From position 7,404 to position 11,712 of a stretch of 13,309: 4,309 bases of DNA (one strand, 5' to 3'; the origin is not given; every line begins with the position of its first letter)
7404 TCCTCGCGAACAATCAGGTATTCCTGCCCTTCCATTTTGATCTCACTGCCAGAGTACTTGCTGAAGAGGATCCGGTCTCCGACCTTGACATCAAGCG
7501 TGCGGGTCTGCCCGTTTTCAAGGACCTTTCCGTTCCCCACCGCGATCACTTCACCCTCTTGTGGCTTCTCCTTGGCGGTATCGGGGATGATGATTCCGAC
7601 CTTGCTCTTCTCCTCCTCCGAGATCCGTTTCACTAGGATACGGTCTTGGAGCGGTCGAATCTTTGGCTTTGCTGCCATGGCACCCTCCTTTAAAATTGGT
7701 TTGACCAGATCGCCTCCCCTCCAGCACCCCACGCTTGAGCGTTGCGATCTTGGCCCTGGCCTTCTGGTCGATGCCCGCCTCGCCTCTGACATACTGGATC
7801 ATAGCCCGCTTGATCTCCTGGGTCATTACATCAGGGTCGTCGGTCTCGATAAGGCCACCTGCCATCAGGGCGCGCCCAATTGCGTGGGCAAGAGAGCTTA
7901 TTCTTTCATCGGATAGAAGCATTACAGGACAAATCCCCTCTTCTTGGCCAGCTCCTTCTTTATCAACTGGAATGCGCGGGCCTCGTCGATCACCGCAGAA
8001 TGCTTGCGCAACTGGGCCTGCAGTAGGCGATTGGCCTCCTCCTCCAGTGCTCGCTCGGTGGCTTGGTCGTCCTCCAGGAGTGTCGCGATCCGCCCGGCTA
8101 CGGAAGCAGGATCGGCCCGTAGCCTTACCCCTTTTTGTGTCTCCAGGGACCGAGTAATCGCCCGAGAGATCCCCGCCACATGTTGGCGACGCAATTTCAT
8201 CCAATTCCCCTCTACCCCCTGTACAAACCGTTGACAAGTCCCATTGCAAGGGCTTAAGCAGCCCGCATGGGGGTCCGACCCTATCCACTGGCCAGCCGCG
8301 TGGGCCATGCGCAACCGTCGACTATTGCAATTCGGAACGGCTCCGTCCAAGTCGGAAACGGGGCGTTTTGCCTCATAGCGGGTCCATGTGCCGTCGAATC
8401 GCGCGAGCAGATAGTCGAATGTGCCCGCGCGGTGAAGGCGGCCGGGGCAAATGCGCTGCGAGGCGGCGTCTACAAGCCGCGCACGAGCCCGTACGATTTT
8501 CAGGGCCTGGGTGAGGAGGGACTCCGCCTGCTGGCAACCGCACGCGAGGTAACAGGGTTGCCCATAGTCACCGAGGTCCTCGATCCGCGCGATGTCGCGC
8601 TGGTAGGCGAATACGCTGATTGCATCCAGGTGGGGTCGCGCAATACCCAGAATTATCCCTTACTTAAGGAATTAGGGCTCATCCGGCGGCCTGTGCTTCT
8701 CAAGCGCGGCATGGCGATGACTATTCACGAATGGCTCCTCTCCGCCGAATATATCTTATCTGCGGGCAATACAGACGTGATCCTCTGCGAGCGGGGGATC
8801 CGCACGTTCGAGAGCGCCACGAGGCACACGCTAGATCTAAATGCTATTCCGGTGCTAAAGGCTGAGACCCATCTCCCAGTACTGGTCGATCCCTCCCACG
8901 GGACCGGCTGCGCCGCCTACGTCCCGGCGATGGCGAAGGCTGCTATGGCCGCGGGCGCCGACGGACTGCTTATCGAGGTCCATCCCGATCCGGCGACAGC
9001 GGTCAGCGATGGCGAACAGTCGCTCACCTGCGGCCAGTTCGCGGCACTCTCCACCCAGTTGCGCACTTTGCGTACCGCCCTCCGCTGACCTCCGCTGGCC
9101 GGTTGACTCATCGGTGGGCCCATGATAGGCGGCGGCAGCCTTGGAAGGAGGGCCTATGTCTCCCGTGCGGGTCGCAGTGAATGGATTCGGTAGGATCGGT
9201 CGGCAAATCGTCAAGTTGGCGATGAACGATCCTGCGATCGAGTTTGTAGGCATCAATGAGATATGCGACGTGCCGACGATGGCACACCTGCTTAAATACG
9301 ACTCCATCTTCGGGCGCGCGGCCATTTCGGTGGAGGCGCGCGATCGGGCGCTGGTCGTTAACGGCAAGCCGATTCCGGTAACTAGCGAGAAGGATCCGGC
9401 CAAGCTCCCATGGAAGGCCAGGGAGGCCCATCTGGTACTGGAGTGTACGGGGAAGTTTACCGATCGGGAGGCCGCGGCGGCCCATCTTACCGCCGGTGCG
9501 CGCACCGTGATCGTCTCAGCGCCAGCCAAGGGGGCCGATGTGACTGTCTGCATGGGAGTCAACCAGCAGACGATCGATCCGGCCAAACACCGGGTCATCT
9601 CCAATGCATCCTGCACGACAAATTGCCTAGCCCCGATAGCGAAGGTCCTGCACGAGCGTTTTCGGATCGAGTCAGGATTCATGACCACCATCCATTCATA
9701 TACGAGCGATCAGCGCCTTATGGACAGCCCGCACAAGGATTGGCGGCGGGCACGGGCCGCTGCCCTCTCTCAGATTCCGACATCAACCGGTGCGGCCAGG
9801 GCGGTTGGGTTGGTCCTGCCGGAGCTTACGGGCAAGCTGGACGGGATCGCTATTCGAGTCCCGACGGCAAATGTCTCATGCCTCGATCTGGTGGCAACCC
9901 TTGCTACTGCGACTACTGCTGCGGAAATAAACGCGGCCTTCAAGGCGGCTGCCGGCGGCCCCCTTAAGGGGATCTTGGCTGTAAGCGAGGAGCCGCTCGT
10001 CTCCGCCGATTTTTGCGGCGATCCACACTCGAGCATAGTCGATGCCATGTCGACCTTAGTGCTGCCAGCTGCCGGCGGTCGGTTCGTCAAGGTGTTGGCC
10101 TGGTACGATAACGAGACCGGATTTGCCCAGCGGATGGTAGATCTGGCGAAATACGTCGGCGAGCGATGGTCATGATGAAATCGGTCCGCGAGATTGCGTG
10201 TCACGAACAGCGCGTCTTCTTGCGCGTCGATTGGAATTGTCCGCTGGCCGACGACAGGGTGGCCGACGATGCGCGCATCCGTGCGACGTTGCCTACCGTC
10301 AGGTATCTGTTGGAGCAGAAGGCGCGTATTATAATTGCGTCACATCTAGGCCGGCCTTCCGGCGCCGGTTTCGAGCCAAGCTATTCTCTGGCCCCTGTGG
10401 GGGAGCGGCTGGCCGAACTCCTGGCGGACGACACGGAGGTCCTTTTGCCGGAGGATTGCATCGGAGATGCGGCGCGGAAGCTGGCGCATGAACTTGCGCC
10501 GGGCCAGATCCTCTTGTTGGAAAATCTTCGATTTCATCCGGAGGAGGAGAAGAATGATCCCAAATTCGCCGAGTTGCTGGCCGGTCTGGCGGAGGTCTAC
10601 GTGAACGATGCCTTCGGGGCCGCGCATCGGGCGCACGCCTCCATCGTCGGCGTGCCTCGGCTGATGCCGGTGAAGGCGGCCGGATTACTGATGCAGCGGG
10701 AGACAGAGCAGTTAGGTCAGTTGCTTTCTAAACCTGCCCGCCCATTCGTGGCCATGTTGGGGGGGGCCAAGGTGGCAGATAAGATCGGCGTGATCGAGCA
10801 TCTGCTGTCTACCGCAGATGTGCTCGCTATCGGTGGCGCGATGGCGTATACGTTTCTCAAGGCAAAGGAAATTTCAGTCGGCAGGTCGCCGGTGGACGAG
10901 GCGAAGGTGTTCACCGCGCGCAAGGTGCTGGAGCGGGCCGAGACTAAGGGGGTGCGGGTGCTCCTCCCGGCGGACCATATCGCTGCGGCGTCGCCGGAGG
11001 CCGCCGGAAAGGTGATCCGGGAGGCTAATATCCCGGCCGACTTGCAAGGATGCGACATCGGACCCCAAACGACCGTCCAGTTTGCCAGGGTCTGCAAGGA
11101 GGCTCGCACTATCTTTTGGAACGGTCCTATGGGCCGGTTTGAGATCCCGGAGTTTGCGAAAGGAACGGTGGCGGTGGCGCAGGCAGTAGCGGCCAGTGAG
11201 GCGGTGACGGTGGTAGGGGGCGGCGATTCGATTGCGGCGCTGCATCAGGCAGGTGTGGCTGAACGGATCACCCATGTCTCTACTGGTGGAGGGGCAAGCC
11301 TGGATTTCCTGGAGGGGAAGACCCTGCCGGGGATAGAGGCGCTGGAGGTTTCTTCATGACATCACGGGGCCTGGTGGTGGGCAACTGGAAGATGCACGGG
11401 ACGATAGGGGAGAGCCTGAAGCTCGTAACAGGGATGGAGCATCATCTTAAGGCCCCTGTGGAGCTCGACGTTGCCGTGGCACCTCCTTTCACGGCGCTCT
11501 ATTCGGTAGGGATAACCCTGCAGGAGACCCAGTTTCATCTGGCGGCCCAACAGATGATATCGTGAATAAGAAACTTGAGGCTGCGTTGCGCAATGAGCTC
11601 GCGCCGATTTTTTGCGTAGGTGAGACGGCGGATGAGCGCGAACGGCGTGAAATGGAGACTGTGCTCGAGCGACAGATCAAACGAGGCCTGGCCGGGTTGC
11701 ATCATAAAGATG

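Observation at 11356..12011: tpiA is split: an internal deletion of about 118 nt removes the catalytic-loop region and shifts the frame, inside an otherwise intact gap-pgk-tpiA-secG operon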

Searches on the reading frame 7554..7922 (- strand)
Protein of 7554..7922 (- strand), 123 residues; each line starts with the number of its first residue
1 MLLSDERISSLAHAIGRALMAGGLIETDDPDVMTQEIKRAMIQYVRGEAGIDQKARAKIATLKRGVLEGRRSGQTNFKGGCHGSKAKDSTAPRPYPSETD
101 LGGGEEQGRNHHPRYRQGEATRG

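Call 34: search_protein_families(library=pfam, proteins=[window:7554-7922:-], max_evalue=1)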
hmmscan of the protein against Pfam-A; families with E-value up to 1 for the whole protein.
seq(123 aa): 3 families
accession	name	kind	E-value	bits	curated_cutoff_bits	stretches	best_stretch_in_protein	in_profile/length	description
PF04368.18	DUF507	-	3.8e-06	27.4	24.7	1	3-71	94-163/182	Protein of unknown function (DUF507)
PF10041.14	DUF2277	-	0.0059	17.4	25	1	29-66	12-49/78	Uncharacterized conserved protein (DUF2277)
PF03241.18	HpaB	-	0.048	13.2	25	1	15-62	105-153/202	4-hydroxyphenylacetate 3-hydroxylase C terminal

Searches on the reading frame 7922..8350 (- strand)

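Call 14: search_protein_families(library=pfam, proteins=[window:7922-8350:-], max_evalue=0.01)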
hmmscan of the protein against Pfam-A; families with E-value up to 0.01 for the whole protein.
window:7922-8350:- (142 aa): 1 family
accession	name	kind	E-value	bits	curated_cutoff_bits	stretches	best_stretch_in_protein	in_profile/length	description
PF04368.18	DUF507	-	1.2e-14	55.1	24.7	1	51-142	1-93/182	Protein of unknown function (DUF507)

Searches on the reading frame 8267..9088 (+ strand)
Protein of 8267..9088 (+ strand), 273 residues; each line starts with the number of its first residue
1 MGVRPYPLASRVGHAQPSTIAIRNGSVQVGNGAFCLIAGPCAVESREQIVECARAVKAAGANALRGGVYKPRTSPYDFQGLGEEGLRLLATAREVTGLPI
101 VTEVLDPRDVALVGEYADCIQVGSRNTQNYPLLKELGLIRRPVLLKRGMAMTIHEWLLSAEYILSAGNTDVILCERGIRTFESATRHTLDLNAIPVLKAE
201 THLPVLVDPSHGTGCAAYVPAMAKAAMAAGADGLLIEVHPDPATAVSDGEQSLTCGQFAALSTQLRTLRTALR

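Call 3: search_protein_families(library=pfam, proteins=[window:8267-9088:+], max_evalue=0.01)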
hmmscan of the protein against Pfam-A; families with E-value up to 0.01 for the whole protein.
window:8267-9088:+ (273 aa): 2 families
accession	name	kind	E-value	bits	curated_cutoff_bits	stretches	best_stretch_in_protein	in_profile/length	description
PF00793.26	DAHP_synth_1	-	9.7e-81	271.1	25.5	1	24-270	6-266/270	DAHP synthetase I family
PF03102.20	NeuB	-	3.3e-09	37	22.1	1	81-272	53-236/241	NeuB family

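Call 29: list_cluster_members(proteins=[P0001, window:7925-8200:-, window:8267-9088:+, window:9156-10172:+, window:4047-5699:-, window:3639-4031:+, window:1152-1430:-, window:7554-7922:-, window:12524-13300:-, window:1917-3308:+])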
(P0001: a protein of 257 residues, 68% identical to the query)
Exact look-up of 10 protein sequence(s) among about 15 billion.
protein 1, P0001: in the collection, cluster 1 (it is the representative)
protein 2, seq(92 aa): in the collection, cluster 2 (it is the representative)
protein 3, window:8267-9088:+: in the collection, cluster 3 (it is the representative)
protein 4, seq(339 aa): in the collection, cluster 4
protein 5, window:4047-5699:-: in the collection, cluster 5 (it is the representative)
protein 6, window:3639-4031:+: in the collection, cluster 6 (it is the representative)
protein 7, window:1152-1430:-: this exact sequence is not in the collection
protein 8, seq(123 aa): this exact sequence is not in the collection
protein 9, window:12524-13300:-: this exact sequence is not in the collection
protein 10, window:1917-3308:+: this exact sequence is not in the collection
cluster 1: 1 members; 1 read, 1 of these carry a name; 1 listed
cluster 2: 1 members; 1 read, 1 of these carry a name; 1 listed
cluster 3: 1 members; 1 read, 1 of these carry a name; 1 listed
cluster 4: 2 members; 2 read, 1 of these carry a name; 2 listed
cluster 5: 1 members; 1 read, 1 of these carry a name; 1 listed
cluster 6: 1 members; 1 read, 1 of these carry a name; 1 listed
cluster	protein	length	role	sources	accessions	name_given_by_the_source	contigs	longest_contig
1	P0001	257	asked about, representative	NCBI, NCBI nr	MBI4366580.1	MAG: triose-phosphate isomerase [Deltaproteobacteria bacterium] | triose-phosphate isomerase [Deltaproteobacteria bacterium]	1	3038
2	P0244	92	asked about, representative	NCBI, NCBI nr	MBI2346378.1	MAG: DUF507 family protein [Deltaproteobacteria bacterium] | DUF507 family protein [Deltaproteobacteria bacterium]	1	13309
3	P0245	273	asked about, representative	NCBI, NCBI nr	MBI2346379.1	MAG: 3-deoxy-7-phosphoheptulonate synthase [Deltaproteobacteria bacterium] | 3-deoxy-7-phosphoheptulonate synthase [Deltaproteobacteria bacterium]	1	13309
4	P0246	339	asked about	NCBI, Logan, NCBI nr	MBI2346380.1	MAG: type I glyceraldehyde-3-phosphate dehydrogenase [Deltaproteobacteria bacterium] | type I glyceraldehyde-3-phosphate dehydrogenase [Deltaproteobacteria bacterium]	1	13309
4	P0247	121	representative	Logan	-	-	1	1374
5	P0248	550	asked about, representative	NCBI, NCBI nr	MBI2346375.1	MAG: hypothetical protein HYV03_05745 [Deltaproteobacteria bacterium] | hypothetical protein [Deltaproteobacteria bacterium]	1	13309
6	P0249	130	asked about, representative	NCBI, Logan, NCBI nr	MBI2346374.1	MAG: PIN domain-containing protein [Deltaproteobacteria bacterium] | PIN domain-containing protein [Deltaproteobacteria bacterium]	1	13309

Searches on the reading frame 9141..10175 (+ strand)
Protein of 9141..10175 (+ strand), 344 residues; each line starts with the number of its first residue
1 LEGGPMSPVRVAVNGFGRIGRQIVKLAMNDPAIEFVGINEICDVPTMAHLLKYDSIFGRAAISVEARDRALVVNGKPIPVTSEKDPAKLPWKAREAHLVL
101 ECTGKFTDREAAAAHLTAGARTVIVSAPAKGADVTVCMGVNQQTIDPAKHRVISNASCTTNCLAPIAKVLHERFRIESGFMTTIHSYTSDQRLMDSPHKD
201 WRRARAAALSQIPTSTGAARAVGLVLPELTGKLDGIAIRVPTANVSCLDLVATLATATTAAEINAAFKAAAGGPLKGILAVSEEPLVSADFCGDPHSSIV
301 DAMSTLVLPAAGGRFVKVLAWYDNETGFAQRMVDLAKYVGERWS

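Call 3: search_protein_families(library=pfam, proteins=[window:9141-10175:+], max_evalue=0.01)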
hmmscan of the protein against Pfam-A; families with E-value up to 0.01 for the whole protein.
window:9141-10175:+ (344 aa): 2 families
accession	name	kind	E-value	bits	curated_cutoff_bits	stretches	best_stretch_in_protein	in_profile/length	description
PF02800.25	Gp_dh_C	-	1.4e-63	213.6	24.4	1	163-322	1-158/158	Glyceraldehyde 3-phosphate dehydrogenase, C-terminal domain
PF00044.30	Gp_dh_N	-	1.8e-34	118.5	31.7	1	9-108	1-100/101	Glyceraldehyde 3-phosphate dehydrogenase, NAD binding domain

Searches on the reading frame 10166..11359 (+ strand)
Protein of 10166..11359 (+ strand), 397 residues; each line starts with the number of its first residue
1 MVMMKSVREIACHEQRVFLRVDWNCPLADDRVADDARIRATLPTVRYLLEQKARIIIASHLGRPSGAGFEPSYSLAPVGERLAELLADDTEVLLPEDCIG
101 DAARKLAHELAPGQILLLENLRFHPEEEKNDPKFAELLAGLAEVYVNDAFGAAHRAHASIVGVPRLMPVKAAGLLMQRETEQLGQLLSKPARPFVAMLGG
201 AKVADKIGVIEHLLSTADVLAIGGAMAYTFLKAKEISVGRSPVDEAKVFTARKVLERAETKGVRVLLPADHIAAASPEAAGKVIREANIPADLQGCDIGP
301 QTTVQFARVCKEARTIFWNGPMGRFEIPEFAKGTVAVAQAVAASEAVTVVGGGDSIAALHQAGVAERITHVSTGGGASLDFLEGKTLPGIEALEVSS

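Call 3: search_protein_families(library=pfam, proteins=[window:10166-11359:+], max_evalue=0.01)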
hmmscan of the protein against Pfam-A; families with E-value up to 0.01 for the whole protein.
window:10166-11359:+ (397 aa): 1 family
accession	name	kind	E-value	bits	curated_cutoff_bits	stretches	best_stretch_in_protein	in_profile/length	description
PF00162.24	PGK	-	7.7e-144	479.8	27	1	8-385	2-379/379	Phosphoglycerate kinase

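Call 5: find_encoding_contigs(protein=window:10166-11359:+, flank=6000, max_places=10)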
Protein window:10166-11359:+ (397 aa): no gene with exactly this product is on record in the collection.

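Call 16: find_related_loci(query=window:10166-11359:+, collection=genome_contigs, flank=10000)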
Query window:10166-11359:+ (397 aa) in genome_contigs; peptide patterns used: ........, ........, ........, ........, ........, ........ (x = any residue, [..] = any of these).
600 stretches matched a pattern (row limit reached: there are more); 577 encode a relative of the query (tblastn E <= 1e-3); the best 80 are kept; 80 distinct loci.
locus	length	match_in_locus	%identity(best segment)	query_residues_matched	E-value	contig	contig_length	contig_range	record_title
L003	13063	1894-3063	56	3-393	2e-138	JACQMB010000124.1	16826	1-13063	MAG: Deltaproteobacteria bacterium isolate NC_groundwater_1218_Ag_S-0.1um_53_77 S_p1_S3_coassembly_k141_2078760, whole g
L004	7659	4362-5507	57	15-394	5e-135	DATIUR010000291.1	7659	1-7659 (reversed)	MAG TPA_asm: Anaeromyxobacteraceae bacterium isolate SMAG_U15986 k141_708469, whole genome shotgun sequence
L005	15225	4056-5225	54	4-394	1e-134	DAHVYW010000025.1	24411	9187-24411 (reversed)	MAG TPA_asm: Bacillota bacterium isolate clean791 k141_1402080, whole genome shotgun sequence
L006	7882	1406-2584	54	4-394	4e-134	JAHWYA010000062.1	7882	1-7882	MAG: Anaeromyxobacter sp. isolate CR_Sed_300A_bin.3 scaffold_895, whole genome shotgun sequence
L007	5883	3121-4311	53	1-397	9e-133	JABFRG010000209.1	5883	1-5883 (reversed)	MAG: Polyangiaceae bacterium isolate P-RSF-IL-17 seq_5415, whole genome shotgun sequence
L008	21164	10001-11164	53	5-393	4e-132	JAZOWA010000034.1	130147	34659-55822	MAG: Clostridia bacterium isolate T1900045525_YK20190219.MAGScoT_cleanbin_000011 SGB_7675_k141_572782, whole genome shot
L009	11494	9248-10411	53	6-393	1e-131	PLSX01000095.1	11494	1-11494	MAG: Acidobacteria bacterium isolate bog_367 73.20120700_S1D.266_contig_436291, whole genome shotgun sequence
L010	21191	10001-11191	54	6-393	7e-132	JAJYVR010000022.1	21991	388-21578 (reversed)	MAG: Acidobacteria bacterium isolate FK2.bin41 NODE_3033_length_21991_cov_1.254619, whole genome shotgun sequence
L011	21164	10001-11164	53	6-393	7e-132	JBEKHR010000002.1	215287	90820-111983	MAG: Terriglobia bacterium isolate SPRUCE 281 SPRUCE_281_2, whole genome shotgun sequence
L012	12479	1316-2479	52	15-393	2e-131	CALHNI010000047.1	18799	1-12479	MAG: Candidatus Goldbacteria bacterium isolate N1_Bin_Bin_89_sub_1 genome assembly, contig: c_000003026455, whole genome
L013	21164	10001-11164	53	5-393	2e-131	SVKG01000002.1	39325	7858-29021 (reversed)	MAG: Oscillospiraceae bacterium isolate SIG455 NODE_22367_length_39325_cov_1.220496, whole genome shotgun sequence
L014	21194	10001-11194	53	6-394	1e-130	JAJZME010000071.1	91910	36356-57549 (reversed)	MAG: Acidobacteria bacterium isolate MAS3.bin168 NODE_318_length_91910_cov_2.516610, whole genome shotgun sequence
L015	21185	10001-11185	55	1-395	5e-130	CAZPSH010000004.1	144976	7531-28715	MAG TPA_asm: uncultured Thermoanaerobaculia bacterium isolate binchicken_co220_43 genome assembly, contig: NODE_25_lengt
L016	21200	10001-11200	54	1-393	1e-129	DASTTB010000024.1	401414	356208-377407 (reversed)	MAG TPA_asm: Pyrinomonadaceae bacterium isolate SMAG_U2295 k141_1185919, whole genome shotgun sequence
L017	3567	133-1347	54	6-393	3e-133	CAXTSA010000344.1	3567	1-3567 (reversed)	MAG TPA_asm: uncultured Acidobacteriaceae bacterium isolate public_SRR14721962_metawrap_bin.2 genome assembly, contig: p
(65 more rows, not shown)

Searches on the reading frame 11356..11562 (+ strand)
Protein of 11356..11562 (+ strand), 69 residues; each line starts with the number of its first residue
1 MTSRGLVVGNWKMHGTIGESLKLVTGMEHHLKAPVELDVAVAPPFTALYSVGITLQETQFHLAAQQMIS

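Call 3: search_protein_families(library=pfam, proteins=[window:11356-11562:+], max_evalue=0.01)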
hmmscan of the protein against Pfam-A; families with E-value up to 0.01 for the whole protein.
seq(69 aa): 1 family
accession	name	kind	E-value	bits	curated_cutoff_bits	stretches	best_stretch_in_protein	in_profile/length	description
PF00121.24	TIM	-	1.4e-10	41.5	20.1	1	6-67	2-62/245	Triosephosphate isomerase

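Call 42: find_homologous_proteins(query=window:11356-11550:+, max_evalue=0.00001)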
Query seq(65 aa): no candidate shares three 5-residue words with the query. No homologue found.
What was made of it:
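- Tried and rejected: A homologue search with the 65-aa N fragment returned no candidates (call 42).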
